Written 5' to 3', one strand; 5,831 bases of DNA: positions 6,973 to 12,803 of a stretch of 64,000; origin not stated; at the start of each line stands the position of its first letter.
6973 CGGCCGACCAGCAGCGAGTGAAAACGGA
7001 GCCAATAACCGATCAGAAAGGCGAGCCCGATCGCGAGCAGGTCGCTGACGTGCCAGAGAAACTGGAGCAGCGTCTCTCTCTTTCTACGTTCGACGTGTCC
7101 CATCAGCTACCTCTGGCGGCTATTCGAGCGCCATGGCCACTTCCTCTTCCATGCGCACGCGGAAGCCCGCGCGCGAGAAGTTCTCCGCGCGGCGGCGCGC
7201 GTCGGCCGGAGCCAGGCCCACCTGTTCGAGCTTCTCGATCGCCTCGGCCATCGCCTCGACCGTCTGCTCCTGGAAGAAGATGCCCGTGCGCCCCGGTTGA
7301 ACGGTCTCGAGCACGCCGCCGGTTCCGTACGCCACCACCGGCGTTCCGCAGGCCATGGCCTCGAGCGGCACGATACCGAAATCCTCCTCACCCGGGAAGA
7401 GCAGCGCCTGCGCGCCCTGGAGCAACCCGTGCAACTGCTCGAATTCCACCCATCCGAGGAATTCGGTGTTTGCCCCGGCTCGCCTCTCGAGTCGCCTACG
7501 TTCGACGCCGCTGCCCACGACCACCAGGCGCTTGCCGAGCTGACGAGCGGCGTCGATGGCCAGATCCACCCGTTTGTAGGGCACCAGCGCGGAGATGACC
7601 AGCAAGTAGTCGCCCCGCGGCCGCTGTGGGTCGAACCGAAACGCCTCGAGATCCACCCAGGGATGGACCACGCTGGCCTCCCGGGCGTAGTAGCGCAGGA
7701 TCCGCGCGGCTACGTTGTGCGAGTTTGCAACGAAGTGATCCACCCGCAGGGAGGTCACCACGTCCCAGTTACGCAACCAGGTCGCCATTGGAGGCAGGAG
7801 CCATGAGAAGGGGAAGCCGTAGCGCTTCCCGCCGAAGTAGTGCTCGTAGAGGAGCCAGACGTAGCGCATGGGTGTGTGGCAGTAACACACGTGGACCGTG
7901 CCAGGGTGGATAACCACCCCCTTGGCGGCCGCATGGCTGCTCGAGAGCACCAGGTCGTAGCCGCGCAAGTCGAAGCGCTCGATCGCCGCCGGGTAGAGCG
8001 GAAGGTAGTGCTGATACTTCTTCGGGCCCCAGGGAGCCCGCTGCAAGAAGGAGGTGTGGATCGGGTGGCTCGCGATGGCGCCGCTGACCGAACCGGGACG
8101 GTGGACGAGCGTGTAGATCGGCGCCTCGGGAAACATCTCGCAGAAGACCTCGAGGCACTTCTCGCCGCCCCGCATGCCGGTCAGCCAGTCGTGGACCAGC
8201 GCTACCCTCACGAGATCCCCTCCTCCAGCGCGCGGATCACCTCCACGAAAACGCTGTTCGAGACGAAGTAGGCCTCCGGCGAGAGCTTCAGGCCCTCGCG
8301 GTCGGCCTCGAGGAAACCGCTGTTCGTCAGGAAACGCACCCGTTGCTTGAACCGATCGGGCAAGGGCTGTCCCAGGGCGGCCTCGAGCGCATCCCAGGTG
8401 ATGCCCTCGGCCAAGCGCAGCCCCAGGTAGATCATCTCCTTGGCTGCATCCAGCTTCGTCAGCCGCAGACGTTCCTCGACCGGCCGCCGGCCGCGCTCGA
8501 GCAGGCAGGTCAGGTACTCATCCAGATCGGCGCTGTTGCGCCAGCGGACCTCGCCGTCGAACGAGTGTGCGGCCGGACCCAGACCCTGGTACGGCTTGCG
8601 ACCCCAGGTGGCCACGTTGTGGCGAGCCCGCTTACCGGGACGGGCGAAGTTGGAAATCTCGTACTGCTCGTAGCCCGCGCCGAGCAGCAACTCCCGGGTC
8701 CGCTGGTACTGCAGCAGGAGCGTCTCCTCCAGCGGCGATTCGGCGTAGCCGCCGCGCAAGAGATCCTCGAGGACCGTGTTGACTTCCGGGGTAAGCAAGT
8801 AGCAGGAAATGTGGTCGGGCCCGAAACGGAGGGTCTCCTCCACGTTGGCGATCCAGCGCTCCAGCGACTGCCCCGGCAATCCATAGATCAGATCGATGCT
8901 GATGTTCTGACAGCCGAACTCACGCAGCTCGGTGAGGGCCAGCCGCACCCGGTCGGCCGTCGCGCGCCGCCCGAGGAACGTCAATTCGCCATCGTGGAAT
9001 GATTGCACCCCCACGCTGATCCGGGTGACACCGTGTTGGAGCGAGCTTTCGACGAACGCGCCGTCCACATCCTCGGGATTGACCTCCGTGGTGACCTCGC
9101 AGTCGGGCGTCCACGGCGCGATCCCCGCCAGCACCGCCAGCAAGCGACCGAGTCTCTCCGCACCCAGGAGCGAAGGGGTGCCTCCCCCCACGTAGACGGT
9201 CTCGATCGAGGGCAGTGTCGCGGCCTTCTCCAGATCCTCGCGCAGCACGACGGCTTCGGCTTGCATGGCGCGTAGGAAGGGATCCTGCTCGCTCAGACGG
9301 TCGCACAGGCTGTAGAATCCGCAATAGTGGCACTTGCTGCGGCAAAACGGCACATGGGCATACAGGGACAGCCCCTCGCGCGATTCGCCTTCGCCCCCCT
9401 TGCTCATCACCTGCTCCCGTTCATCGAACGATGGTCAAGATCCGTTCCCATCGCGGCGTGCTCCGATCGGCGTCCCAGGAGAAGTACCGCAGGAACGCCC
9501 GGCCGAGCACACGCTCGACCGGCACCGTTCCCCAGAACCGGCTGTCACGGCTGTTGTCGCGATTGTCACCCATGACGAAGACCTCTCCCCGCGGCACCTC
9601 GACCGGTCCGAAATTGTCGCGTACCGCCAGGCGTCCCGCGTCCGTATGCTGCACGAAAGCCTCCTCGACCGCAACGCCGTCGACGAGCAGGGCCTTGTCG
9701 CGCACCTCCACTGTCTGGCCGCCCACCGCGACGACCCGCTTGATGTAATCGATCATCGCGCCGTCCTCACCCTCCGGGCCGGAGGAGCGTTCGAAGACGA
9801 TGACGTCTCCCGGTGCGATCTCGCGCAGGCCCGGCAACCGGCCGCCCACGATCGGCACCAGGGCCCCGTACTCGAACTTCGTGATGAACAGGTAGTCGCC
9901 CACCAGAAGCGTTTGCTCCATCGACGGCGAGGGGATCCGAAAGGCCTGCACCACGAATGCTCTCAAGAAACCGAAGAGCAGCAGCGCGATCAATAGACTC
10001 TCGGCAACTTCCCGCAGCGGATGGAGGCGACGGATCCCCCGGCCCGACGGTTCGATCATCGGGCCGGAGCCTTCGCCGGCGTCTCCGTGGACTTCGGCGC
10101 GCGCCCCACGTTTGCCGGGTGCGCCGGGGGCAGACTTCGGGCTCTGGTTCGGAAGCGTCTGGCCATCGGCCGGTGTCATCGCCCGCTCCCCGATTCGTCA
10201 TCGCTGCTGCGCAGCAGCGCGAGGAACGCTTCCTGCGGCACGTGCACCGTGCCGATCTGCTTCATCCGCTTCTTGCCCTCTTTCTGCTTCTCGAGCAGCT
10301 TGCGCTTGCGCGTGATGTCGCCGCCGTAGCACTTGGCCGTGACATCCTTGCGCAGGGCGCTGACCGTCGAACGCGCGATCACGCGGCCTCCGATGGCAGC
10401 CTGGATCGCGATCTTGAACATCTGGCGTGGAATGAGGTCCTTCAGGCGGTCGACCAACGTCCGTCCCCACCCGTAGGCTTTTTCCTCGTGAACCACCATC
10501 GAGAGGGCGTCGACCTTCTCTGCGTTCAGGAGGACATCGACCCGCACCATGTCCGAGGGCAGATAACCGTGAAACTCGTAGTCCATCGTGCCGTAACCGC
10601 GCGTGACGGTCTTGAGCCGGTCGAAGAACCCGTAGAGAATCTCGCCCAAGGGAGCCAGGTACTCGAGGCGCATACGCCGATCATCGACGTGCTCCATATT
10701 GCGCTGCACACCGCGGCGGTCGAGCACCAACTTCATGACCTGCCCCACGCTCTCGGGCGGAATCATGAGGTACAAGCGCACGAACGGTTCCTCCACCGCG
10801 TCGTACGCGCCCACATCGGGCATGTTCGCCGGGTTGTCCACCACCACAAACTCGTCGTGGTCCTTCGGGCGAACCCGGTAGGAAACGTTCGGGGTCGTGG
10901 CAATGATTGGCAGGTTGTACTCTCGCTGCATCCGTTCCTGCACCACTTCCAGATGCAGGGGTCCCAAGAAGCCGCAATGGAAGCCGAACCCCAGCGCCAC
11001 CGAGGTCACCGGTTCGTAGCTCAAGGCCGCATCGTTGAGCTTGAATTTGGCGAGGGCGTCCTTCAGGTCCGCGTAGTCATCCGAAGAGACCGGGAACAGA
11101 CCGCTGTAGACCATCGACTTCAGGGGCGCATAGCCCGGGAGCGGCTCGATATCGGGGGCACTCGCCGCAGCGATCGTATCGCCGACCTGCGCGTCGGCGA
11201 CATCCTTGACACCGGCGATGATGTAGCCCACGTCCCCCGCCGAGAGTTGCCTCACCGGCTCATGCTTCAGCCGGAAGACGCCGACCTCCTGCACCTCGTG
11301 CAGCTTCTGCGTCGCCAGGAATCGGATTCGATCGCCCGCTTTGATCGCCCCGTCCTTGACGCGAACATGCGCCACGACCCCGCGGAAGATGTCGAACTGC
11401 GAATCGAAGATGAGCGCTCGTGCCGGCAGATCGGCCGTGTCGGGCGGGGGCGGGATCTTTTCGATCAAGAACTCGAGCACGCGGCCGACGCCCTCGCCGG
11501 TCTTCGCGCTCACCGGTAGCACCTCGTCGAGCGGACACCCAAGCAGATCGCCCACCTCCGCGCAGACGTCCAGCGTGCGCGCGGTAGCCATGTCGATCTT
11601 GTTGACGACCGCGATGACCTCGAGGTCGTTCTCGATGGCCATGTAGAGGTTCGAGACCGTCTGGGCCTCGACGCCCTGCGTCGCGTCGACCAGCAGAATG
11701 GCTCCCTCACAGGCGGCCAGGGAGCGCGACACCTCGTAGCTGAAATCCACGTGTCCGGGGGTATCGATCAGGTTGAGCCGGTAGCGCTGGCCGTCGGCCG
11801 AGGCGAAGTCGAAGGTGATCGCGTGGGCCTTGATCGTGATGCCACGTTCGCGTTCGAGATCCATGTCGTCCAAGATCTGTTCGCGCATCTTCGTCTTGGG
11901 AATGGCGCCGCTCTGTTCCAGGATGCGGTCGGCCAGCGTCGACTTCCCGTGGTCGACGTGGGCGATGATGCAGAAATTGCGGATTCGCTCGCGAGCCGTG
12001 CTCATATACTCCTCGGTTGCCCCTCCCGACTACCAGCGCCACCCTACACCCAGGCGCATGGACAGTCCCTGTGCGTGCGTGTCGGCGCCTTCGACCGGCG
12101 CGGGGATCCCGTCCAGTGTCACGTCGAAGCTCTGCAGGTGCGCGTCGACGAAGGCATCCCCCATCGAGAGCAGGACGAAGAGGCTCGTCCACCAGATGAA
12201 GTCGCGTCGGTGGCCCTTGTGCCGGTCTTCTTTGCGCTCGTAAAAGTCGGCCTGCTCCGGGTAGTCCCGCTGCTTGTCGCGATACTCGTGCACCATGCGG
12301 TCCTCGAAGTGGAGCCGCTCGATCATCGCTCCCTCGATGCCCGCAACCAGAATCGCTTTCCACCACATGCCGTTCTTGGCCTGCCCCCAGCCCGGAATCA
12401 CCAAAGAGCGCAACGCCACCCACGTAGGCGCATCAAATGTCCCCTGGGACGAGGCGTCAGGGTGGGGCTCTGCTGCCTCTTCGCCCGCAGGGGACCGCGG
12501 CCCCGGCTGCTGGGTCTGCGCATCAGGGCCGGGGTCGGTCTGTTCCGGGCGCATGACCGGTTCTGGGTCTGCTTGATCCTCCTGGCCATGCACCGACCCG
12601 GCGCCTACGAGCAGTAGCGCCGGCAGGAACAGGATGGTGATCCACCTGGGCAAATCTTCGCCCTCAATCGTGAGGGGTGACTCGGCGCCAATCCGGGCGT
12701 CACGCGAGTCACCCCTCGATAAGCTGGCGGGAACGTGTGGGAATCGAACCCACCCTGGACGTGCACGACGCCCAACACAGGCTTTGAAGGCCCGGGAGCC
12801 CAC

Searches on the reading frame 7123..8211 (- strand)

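Call 9: search_protein_families(library=pfam, proteins=[window:7123-8211:-])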
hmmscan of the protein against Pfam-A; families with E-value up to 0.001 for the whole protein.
window:7123-8211:- (363 aa): 5 families
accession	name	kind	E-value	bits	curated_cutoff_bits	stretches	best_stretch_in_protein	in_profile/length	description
PF00534.26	Glycos_transf_1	-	2.9e-29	102.2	26.4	1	199-342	14-169/172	Glycosyl transferases group 1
PF13692.12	Glyco_trans_1_4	-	2.6e-26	93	27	1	202-328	3-139/142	Glycosyl transferases group 1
PF13439.12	Glyco_transf_4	-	4.5e-10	40.3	28.5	1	58-189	46-169/170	Glycosyltransferase Family 4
PF13524.12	Glyco_trans_1_2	-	3e-08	34.2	25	1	218-344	5-124/144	Glycosyl transferase-like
PF20706.3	GT4-conflict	-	8.3e-06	25.5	26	1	204-344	201-367/385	Family 4 Glycosyltransferase in conflict systems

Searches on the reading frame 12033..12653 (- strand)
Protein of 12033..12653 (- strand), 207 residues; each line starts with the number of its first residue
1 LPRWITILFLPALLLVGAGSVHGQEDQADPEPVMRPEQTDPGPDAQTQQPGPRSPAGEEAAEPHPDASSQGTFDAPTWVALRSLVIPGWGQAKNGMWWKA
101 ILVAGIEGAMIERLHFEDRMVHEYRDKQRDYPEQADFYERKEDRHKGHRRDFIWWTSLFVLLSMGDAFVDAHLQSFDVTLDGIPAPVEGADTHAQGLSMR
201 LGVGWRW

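Call 9: search_protein_families(library=pfam, proteins=[window:12033-12653:-])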
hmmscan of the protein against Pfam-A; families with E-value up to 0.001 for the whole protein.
window:12033-12653:- (207 aa): 1 family
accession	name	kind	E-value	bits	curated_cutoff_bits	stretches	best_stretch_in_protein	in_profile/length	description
PF18935.5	DUF5683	-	2.7e-16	60.4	26.7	1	75-179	4-121/151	Family of unknown function (DUF5683)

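Call 67: search_protein_families(library=ncbifam, proteins=[window:12033-12653:-], max_evalue=0.00001)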
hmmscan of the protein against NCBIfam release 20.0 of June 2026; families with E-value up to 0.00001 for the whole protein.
window:12033-12653:- (207 aa): 0 families
